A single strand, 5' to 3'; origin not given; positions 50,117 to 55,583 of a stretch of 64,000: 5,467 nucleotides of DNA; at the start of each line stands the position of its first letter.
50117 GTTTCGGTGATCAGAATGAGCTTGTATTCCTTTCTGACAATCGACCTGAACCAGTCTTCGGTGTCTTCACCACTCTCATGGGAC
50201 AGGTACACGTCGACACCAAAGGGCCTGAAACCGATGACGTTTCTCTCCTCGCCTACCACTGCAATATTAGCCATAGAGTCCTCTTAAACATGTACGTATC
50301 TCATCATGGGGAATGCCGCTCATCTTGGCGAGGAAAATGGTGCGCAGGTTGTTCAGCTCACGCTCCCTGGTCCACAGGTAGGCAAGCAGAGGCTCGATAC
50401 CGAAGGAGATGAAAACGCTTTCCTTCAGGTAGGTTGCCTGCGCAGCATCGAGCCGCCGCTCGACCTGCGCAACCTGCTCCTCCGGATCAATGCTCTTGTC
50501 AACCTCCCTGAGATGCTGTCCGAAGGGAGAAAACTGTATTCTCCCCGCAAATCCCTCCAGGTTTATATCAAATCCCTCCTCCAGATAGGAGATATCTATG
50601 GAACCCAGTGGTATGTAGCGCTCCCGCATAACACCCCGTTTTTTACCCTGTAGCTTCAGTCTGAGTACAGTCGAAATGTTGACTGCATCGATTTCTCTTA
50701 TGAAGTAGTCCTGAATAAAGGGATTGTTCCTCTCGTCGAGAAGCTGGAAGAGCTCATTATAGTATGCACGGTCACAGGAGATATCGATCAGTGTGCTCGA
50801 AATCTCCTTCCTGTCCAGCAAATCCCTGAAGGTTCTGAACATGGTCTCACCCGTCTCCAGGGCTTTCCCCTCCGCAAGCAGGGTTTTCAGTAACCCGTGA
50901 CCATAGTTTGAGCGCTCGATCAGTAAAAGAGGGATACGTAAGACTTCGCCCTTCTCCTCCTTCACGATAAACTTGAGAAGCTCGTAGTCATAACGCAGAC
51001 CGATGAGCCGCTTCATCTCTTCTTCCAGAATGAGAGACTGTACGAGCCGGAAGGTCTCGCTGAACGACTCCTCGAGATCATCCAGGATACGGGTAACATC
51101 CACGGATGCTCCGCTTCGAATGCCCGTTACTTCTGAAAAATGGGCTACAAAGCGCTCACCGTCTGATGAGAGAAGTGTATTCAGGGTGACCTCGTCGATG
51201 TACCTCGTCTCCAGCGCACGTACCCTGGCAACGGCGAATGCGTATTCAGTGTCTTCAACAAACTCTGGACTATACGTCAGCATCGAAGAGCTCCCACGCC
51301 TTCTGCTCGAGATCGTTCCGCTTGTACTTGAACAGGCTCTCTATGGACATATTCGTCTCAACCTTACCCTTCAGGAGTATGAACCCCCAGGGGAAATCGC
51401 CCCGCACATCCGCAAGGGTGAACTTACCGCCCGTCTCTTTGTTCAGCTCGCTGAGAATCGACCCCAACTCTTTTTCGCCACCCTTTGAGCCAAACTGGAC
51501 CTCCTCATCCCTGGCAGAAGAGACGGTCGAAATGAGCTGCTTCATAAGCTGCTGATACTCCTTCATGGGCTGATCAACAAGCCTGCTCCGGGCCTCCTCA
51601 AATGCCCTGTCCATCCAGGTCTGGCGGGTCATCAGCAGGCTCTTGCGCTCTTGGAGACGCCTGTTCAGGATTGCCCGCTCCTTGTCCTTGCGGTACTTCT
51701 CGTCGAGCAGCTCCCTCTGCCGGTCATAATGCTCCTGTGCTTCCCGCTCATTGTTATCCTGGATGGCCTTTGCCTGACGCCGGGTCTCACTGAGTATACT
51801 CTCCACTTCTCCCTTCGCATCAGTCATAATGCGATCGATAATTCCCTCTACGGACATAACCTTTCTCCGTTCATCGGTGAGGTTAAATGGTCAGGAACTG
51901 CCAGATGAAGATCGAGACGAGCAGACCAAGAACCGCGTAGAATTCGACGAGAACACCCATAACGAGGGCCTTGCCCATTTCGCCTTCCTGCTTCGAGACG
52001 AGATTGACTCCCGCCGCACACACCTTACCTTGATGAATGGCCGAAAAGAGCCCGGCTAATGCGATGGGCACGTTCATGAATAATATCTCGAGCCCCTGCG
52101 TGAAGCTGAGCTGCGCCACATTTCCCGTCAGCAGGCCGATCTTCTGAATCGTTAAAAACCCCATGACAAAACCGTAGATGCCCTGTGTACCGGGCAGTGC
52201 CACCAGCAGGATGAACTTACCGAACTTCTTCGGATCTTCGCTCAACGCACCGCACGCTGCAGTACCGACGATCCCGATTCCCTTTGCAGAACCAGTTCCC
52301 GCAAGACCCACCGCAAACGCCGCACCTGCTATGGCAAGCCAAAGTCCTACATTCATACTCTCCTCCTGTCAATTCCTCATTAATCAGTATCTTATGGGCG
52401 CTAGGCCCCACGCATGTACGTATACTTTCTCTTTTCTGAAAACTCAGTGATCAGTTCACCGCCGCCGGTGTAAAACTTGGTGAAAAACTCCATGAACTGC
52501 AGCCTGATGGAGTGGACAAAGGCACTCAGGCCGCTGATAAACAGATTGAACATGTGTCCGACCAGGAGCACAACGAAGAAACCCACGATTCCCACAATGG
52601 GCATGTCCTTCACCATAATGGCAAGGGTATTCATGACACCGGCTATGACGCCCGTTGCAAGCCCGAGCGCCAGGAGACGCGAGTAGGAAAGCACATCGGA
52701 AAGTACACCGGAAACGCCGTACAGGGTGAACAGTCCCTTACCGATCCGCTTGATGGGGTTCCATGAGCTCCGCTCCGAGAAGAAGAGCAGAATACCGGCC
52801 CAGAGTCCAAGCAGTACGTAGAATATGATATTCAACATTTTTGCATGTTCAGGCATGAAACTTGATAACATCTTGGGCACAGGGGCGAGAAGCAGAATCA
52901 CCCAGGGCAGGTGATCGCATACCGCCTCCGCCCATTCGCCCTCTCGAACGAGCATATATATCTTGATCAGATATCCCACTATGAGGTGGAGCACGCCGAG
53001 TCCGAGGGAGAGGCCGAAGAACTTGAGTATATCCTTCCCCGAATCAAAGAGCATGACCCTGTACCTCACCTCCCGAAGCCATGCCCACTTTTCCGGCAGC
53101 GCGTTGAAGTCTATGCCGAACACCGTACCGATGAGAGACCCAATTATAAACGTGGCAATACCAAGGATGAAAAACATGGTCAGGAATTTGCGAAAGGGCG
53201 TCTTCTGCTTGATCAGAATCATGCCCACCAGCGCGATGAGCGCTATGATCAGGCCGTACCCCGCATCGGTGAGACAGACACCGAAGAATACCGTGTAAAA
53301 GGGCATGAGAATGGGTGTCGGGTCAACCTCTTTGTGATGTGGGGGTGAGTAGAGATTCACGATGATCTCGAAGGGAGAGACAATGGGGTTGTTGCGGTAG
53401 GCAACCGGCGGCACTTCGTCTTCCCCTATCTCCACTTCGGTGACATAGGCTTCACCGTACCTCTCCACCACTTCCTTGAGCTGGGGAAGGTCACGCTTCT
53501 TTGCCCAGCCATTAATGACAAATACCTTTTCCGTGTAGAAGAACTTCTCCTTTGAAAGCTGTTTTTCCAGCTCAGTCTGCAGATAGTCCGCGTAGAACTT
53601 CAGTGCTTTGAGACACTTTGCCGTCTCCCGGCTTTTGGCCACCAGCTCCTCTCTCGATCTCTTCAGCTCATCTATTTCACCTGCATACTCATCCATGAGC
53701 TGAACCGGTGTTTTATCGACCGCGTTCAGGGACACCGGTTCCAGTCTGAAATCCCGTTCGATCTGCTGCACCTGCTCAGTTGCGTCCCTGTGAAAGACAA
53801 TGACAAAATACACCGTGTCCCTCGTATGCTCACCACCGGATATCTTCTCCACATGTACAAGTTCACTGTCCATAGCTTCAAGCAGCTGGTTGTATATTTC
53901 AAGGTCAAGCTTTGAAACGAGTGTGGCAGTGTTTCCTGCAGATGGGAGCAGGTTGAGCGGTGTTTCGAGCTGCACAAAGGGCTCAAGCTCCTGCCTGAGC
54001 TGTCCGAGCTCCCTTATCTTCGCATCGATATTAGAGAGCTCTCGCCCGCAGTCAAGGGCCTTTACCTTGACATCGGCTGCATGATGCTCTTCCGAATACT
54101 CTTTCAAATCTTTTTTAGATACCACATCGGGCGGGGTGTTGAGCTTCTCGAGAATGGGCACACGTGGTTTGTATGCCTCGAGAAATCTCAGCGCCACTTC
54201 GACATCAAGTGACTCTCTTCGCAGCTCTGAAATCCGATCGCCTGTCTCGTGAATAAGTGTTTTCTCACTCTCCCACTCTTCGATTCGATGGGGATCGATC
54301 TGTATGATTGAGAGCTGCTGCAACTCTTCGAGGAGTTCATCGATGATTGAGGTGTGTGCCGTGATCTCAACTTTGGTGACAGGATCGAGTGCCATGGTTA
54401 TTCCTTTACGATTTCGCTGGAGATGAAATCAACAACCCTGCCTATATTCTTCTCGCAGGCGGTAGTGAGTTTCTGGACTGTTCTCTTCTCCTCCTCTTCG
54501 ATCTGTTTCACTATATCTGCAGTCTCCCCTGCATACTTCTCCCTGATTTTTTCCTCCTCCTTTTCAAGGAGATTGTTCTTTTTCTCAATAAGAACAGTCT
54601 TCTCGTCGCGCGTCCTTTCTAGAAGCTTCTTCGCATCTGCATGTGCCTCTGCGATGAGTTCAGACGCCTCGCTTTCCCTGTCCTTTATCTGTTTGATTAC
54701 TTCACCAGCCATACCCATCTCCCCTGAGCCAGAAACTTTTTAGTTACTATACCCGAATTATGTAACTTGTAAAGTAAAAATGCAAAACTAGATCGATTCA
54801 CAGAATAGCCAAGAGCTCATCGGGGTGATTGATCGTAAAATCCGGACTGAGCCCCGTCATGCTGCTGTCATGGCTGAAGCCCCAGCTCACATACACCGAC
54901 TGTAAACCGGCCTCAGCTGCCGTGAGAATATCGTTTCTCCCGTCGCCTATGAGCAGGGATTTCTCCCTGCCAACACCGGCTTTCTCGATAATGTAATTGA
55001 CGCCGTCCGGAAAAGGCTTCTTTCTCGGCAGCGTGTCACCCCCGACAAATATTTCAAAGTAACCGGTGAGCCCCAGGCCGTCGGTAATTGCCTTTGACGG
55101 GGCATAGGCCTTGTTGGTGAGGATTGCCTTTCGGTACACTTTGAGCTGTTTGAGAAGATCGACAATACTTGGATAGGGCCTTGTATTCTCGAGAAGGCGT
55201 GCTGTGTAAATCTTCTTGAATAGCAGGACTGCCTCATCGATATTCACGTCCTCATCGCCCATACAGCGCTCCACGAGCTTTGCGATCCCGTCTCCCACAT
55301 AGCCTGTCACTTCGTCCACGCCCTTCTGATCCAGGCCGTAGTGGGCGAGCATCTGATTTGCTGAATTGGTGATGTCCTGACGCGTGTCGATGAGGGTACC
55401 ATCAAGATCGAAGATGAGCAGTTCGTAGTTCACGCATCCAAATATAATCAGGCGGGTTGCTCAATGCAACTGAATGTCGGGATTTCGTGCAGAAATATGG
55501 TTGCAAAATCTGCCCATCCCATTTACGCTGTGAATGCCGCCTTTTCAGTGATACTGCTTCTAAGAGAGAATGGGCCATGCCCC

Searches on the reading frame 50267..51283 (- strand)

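Call 40: search_protein_families(library=pfam, proteins=[window:50267-51283:-])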
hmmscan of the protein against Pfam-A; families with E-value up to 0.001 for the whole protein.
window:50267-51283:- (338 aa): 1 family
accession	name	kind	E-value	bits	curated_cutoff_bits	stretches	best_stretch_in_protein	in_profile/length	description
PF01992.21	vATP-synt_AC39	-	6.1e-42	144.6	29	1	17-330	1-337/339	ATP synthase (C/AC39) subunit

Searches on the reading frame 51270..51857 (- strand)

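Call 40: search_protein_families(library=pfam, proteins=[window:51270-51857:-])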
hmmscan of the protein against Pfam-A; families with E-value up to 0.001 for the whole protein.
window:51270-51857:- (195 aa): 1 family
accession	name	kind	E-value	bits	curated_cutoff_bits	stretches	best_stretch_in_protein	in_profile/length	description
PF01991.23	vATP-synt_E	-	9.6e-08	32.1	24.2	1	10-111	2-105/199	ATP synthase (E/31 kDa) subunit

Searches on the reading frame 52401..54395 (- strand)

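Call 40: search_protein_families(library=pfam, proteins=[window:52401-54395:-])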
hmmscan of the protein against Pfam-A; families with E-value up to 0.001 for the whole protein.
window:52401-54395:- (664 aa): 1 family
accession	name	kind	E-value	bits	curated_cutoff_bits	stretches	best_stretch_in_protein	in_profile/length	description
PF01496.24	V_ATPase_I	-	7.9e-29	100.6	30.7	2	186-439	200-470/815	V-type ATPase 116kDa subunit family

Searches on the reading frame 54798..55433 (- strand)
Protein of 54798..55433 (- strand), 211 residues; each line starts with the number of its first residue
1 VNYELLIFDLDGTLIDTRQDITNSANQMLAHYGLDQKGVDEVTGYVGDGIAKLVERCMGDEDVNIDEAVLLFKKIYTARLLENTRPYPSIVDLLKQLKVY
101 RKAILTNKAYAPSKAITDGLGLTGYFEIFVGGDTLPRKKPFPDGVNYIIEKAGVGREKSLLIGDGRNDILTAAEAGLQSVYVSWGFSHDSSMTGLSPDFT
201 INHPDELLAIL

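Call 40: search_protein_families(library=pfam, proteins=[window:54798-55433:-])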
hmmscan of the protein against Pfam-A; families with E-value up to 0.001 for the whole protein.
window:54798-55433:- (211 aa): 5 families
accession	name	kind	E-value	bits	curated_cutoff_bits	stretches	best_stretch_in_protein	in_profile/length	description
PF13419.12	HAD_2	-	7.9e-34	117.8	23.8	1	6-182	1-178/178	Haloacid dehalogenase-like hydrolase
PF00702.32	Hydrolase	-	1.2e-26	94.8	26.4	1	4-176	2-191/191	haloacid dehalogenase-like hydrolase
PF13242.12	Hydrolase_like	-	2e-08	34.5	22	1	138-202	3-70/75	HAD-hyrolase-like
PF08282.18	Hydrolase_3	-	4.6e-05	23.7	20.9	0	6-30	1-25/255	haloacid dehalogenase-like hydrolase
PF12710.13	HAD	-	0.0007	20.5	27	0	7-170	2-186/189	haloacid dehalogenase-like hydrolase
